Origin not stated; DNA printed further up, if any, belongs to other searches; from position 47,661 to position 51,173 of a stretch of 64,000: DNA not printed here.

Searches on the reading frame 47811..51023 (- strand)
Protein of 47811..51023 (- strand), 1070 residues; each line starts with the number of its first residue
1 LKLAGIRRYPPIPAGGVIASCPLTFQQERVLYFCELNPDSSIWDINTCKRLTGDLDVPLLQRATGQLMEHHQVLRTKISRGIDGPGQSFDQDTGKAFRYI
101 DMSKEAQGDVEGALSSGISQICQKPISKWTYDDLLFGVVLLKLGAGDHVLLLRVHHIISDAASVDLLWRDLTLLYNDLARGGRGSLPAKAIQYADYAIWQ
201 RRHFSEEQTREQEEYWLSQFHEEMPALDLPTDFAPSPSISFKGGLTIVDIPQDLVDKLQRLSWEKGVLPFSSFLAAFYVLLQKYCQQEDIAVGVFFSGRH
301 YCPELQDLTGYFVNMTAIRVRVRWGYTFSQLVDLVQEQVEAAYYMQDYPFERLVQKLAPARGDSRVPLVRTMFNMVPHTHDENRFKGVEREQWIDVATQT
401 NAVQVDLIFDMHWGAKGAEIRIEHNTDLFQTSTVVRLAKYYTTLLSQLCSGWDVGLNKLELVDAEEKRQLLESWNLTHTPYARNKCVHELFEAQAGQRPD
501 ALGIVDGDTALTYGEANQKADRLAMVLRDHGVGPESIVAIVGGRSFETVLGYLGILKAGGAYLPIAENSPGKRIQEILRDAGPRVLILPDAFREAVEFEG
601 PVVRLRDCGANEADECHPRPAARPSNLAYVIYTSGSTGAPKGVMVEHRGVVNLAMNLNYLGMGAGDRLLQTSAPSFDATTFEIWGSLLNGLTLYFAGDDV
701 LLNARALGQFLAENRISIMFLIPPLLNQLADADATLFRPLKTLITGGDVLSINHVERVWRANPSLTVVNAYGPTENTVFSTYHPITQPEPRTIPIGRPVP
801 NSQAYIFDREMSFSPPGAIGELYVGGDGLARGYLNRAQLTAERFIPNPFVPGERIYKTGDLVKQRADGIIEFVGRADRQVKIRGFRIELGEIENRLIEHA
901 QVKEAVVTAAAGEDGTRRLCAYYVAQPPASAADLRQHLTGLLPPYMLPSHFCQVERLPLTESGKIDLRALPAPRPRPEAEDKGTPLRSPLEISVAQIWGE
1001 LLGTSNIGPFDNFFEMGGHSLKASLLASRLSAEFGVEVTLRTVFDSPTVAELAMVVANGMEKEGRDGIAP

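Call 57: search_protein_families(library=pfam, proteins=[window:47811-51023:-], max_evalue=0.0001)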
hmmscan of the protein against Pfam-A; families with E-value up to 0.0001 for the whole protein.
window:47811-51023:- (1070 aa): 4 families
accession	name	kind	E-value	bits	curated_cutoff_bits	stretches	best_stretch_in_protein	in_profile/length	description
PF00668.25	Condensation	-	3.8e-84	283.4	30.6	1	21-471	5-456/456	Condensation domain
PF00501.34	AMP-binding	-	3e-81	273.6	29.9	1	491-834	1-384/384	AMP-binding enzyme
PF00550.31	PP-binding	-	3.4e-14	53.3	20.8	1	994-1053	3-64/67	Phosphopantetheine attachment site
PF13193.12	AMP-binding_C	-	2.8e-13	51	24.5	1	891-964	1-76/76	AMP-binding enzyme C-terminal domain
